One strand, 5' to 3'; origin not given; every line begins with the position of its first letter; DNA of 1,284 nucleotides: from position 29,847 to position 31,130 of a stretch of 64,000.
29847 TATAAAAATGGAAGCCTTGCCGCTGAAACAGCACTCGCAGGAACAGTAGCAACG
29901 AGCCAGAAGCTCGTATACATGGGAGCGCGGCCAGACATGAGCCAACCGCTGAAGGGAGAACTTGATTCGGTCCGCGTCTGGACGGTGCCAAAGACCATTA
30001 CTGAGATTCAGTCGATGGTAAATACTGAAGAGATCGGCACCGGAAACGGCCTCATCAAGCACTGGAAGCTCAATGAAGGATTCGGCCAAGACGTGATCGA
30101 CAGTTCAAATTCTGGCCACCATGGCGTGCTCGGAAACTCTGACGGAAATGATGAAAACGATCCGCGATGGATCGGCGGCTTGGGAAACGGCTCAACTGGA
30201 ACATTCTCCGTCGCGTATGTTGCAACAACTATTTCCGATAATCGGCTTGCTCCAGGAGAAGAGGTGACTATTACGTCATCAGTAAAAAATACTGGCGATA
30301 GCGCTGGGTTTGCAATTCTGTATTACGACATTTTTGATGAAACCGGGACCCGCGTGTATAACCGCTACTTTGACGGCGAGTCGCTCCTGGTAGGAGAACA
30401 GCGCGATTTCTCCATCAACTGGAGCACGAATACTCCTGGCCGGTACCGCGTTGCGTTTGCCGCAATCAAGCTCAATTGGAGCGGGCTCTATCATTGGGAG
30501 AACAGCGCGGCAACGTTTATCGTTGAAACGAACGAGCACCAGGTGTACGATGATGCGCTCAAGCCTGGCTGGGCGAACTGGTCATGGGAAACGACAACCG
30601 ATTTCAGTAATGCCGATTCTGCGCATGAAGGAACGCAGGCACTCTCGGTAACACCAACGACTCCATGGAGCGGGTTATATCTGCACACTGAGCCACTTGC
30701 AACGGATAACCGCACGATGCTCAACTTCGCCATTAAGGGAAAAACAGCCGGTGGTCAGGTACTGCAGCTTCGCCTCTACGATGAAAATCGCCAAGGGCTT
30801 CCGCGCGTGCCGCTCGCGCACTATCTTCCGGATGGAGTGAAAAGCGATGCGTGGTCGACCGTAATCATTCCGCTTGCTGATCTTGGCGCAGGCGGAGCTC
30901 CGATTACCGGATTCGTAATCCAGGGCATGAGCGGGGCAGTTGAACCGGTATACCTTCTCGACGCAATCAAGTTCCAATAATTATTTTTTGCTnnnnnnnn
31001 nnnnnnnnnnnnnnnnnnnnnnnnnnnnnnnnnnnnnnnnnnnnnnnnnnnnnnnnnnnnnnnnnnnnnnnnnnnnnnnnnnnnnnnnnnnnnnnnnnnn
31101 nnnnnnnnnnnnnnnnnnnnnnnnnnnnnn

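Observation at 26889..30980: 1363-aa secreted protein joining a PQQ-type sugar dehydrogenase propeller to PKD, CARDB, CBM and LamG modules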

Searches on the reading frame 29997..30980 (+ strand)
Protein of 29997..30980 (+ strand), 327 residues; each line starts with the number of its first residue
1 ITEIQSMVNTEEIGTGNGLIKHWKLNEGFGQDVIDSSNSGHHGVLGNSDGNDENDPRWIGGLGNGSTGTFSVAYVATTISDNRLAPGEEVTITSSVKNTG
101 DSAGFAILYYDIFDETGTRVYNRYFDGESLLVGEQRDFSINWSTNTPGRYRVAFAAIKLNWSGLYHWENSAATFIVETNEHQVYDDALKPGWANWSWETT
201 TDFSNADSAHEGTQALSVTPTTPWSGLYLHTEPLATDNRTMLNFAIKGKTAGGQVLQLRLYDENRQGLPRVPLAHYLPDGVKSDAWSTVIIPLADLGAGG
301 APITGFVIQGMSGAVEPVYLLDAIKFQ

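Call 24: search_protein_families(library=pfam, proteins=[window:29997-30980:+], max_evalue=10)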
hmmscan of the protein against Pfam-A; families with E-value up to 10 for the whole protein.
window:29997-30980:+ (327 aa): 2 families
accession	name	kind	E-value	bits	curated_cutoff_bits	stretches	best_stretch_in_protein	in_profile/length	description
PF07705.17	CARDB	-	0.00061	20.4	22.7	1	76-154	7-81/101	CARDB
PF21582.3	CBM30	-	0.059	13.8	27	1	240-296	76-134/170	Carbohydrate binding domain 30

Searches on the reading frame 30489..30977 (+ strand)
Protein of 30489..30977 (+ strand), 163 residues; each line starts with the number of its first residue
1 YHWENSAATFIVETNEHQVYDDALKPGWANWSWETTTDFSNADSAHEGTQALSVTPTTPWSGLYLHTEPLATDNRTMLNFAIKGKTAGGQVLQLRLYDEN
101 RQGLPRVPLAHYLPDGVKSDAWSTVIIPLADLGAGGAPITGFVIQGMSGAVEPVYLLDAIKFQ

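Call 58: search_solved_structures(query=A2, max_evalue=1, show_alignments=1)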
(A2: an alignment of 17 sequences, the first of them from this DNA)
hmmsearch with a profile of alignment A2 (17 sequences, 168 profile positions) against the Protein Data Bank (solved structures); distinct sequences matched with E-value up to 1: 8.
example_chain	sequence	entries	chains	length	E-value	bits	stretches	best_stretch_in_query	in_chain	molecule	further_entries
7t7y_A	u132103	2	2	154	1.3e-18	70.4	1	21-165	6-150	Endoglucanase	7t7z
7vt4_A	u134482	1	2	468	8.9e-07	31.9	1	28-85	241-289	Endoglucanase H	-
7vt8_A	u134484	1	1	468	8.9e-07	31.9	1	28-85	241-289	Endoglucanase H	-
2c24_A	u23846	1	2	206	0.034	17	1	78-141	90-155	ENDOGLUCANASE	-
1wmx_A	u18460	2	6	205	0.042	16.7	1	79-141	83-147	COG3291: FOG: PKD repeat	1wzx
1wcu_A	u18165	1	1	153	0.05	16.4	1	22-50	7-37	NON-CATALYTIC PROTEIN 1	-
3f95_A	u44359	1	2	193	0.44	13.4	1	77-135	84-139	Beta-glucosidase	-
2aan_A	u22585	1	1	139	0.66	12.8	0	47-72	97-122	auracyanin A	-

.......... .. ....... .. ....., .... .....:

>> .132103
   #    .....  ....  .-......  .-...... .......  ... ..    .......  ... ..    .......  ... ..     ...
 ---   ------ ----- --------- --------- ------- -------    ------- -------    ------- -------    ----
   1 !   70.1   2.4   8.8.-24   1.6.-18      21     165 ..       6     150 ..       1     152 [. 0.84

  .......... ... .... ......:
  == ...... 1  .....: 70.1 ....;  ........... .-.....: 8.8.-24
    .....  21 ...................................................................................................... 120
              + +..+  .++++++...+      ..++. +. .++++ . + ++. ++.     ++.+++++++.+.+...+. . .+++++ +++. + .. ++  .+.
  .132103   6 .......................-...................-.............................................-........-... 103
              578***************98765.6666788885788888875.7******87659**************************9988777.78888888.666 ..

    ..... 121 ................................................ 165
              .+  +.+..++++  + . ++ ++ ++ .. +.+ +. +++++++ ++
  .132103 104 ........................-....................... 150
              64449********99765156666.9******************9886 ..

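Call 64: predict_structure(alignment_id=A2)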
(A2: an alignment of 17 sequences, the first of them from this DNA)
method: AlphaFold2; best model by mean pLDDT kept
length: 163 residues; sequences in the alignment: 17
mean_pLDDT: 93.2   pTM: 0.86
mean pLDDT of the five models: 93.2, 93.0, 92.8, 92.8, 92.2
residues with pLDDT >= 90: 142; 70-90: 11; 50-70: 8; < 50: 2
segments of 3 or more residues with pLDDT < 50: none
pLDDT, mean of each block of 10 residues (from residue 1): 59 84 96 94 94 97 97 93 97 97 97 96 97 93 97 98 96
secondary structure, 60 per line:
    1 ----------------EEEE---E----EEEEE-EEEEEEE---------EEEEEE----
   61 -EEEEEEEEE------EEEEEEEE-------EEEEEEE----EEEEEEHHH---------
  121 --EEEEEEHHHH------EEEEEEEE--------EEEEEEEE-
elements in order: E17-20 E29-33 E35-41 E51-56 E62-70 E77-84 E92-98 E103-108 E123-128 H129-132 E139-146 E155-162

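Call 68: fold_search(model_id=the predicted structure, library=pdb)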
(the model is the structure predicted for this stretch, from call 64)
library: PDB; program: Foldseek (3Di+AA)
matches with E <= 10: 1511; with E <= 0.001: 157
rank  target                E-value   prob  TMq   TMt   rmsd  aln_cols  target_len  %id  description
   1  7t7y                  4.7e-11  1.00  0.79  0.84   2.1       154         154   19  The crystal structure of family 8 carbohydrate-binding module from Dictyostelium discoideum complexed with iodine atoms (released 2022-04-20)
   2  1oh3_A                4.8e-07  1.00  0.62  0.71   3.4       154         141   15  E78R mutant of a carbohydrate binding module family 29 (released 2004-05-27)
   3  6r31_A                5.1e-07  1.00  0.64  0.62   4.3       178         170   13  Family 11 Carbohydrate-Binding Module from Clostridium thermocellum in complex with beta-1,3-1,4-mixed-linked tetrasac (released 2020-02-05)
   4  1w8z_B                7.3e-07  1.00  0.62  0.71   3.4       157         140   14  CBM29-2 mutant K85A: Probing the Mechanism of Ligand Recognition by Family 29 Carbohydrate Binding Modules (released 2005-03-22)
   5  1w8u_A                8.2e-07  1.00  0.63  0.72   3.3       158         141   14  CBM29-2 mutant D83A complexed with mannohexaose: Probing the Mechanism of Ligand Recognition by Family 29 Carbohydrate (released 2005-03-22)
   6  2c26                  8.6e-07  1.00  0.54  0.39   5.0       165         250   18  Structural basis for the promiscuous specificity of the carbohydrate- binding modules from the beta-sandwich super famil (released 2005-10-18)
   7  1gwl_A                9.1e-07  1.00  0.61  0.69   3.5       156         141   15  Carbohydrate binding module family29 complexed with mannohexaose (released 2003-03-20)
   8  1w9f_A                9.6e-07  1.00  0.61  0.68   3.5       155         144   15  CBM29-2 mutant R112A: Probing the Mechanism of Ligand Recognition by Family 29 Carbohydrate Binding Modules (released 2005-03-22)
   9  1v0a                  1.0e-06  1.00  0.56  0.55   4.7       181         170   13  Family 11 Carbohydrate-Binding Module of cellulosomal cellulase Lic26A-Cel5E of Clostridium thermocellum (released 2005-01-12)
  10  1gwm_A                1.3e-06  1.00  0.62  0.66   3.4       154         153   15  Carbohydrate binding module family29 complexed with glucohexaose (released 2003-03-20)
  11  1w8z_A                1.3e-06  1.00  0.62  0.69   3.5       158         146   15  CBM29-2 mutant K85A: Probing the Mechanism of Ligand Recognition by Family 29 Carbohydrate Binding Modules (released 2005-03-22)
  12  1w90_A                1.3e-06  1.00  0.61  0.66   3.5       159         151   16  CBM29-2 mutant D114A: Probing the Mechanism of Ligand Recognition by Family 29 Carbohydrate Binding Modules (released 2005-03-18)
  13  2c24_A                1.5e-06  1.00  0.63  0.60   4.5       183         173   19  FAMILY 30 CARBOHYDRATE-BINDING MODULE OF CELLULOSOMAL CELLULASE CEL9D- CEL44B OF CLOSTRIDIUM THERMOCELLUM (released 2005-11-22)
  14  6r3m_A                1.6e-06  1.00  0.56  0.53   4.8       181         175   13  Family 11 Carbohydrate-Binding Module from Clostridium thermocellum in complex with beta-1,3-1,4-mixed-linked tetrasac (released 2020-02-05)
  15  2c24_B                1.7e-06  1.00  0.62  0.58   4.9       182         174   20  FAMILY 30 CARBOHYDRATE-BINDING MODULE OF CELLULOSOMAL CELLULASE CEL9D- CEL44B OF CLOSTRIDIUM THERMOCELLUM (released 2005-11-22)
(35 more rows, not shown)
